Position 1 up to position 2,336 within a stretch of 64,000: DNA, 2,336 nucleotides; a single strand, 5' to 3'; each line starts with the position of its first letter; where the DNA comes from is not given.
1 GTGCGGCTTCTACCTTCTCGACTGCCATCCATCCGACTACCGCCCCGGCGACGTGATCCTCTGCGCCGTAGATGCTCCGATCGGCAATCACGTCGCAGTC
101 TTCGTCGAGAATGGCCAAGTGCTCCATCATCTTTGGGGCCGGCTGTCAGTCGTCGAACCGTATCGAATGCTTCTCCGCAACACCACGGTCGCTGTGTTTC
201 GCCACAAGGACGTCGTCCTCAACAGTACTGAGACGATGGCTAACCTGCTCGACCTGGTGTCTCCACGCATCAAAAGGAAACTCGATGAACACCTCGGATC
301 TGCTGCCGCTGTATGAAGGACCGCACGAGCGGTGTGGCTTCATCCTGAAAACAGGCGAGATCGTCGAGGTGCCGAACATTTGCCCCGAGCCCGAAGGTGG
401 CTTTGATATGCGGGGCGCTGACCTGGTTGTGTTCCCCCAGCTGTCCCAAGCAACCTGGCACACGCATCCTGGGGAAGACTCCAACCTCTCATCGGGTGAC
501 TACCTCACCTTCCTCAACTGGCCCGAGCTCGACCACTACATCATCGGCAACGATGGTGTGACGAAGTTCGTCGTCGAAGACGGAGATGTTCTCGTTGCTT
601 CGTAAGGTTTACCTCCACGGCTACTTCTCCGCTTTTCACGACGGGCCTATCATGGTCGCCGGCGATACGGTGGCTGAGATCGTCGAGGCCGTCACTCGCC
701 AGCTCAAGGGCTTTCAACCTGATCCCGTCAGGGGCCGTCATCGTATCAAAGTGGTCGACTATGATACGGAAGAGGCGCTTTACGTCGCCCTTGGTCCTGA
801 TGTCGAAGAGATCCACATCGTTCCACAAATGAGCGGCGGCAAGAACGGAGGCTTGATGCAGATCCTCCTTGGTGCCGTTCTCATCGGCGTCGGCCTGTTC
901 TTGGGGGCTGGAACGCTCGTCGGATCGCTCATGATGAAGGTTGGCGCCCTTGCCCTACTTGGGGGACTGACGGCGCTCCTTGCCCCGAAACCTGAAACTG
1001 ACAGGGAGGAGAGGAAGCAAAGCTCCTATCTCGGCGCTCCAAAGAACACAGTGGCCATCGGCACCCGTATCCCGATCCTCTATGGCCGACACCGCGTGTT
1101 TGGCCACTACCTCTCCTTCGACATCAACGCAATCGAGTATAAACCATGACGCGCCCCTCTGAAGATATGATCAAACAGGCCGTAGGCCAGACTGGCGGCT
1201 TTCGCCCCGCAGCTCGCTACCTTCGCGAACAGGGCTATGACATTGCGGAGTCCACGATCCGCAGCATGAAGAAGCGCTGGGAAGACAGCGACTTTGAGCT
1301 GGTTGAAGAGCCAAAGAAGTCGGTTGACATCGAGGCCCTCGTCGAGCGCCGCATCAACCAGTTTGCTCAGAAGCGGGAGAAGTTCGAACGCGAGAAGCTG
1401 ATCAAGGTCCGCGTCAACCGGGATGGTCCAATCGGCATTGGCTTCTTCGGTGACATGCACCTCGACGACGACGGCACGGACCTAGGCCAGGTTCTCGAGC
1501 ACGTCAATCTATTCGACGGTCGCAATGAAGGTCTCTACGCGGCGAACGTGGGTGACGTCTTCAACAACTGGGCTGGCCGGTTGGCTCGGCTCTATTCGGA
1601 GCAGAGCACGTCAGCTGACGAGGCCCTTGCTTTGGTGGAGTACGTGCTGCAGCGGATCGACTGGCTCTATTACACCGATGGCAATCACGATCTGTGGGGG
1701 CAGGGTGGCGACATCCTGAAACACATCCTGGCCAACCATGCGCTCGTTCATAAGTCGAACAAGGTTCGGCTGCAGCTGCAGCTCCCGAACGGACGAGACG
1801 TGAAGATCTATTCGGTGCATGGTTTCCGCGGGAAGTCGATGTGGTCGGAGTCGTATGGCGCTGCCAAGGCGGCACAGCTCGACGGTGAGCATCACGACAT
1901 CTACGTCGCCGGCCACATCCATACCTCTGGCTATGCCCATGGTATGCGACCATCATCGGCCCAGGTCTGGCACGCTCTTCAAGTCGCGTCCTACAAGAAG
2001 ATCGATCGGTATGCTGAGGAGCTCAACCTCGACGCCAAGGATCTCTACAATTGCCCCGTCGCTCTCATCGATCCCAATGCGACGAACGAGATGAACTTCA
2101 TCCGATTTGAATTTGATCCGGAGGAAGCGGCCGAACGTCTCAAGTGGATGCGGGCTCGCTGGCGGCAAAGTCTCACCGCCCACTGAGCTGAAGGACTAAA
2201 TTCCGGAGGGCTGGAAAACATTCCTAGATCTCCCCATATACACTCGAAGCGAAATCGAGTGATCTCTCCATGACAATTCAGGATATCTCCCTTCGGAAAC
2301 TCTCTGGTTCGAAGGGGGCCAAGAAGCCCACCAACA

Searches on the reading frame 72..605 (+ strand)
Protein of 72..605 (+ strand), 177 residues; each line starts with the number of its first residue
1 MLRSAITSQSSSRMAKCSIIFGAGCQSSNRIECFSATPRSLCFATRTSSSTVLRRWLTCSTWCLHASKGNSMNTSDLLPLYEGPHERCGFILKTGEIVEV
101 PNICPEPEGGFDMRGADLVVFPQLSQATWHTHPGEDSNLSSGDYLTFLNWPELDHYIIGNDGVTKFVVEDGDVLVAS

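Call 80: find_related_loci(query=window:72-605:+, collection=viral_contigs, flank=10000)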
Query window:72-605:+ (177 aa) in viral_contigs; peptide patterns used: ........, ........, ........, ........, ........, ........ (x = any residue, [..] = any of these).
12 stretches matched a pattern; 11 encode a relative of the query (tblastn E <= 1e-3); 11 distinct loci.
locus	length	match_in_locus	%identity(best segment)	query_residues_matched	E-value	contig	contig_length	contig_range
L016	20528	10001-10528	95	1-176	2e-112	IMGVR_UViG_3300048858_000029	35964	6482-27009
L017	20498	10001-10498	64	11-176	4e-65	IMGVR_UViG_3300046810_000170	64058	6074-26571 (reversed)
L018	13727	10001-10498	64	11-176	4e-65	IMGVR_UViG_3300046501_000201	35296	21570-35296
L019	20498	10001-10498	64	11-176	4e-65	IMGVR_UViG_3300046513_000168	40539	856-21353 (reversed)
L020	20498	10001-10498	64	11-176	4e-65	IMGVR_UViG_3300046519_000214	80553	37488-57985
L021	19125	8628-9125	64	11-176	4e-65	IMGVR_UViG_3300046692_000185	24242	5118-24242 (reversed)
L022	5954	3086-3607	62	3-176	2e-65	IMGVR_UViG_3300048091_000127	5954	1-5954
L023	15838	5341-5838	64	11-176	4e-65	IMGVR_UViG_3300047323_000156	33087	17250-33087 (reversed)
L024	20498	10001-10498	62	11-176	3e-63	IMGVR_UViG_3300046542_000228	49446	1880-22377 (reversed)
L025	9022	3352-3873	60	3-176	4e-57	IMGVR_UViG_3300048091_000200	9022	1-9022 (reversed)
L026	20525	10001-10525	42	5-175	4e-42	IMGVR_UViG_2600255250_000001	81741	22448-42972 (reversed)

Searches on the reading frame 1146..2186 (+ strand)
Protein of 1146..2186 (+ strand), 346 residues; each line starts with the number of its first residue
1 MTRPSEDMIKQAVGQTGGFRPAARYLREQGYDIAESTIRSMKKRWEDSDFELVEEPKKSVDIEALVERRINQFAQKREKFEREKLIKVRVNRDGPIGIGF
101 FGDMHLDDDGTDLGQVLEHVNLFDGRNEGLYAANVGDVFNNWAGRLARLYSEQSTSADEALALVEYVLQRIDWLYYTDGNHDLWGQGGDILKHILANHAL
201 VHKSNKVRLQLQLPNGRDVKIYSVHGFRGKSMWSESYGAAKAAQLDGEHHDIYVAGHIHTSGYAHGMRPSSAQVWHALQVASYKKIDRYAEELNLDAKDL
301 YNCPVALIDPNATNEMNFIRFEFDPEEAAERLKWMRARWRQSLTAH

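Call 42: find_encoding_contigs(protein=window:1146-2186:+, flank=10000, max_places=2)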
Protein window:1146-2186:+ (346 aa): 1 contig read that carries it; 1 place shown.
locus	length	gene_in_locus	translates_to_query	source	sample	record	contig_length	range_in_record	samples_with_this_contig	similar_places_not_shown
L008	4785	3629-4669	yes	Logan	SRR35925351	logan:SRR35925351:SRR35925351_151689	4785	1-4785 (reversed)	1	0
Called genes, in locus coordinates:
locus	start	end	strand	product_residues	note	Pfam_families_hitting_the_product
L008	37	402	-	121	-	-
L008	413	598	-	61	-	-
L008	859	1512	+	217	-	PF12802:MarR_2 (weak)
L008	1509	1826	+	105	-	-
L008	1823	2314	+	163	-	PF05100:Phage_tail_L (weak)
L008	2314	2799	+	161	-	PF00877:NLPC_P60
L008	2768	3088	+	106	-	-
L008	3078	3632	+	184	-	-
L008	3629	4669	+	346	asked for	-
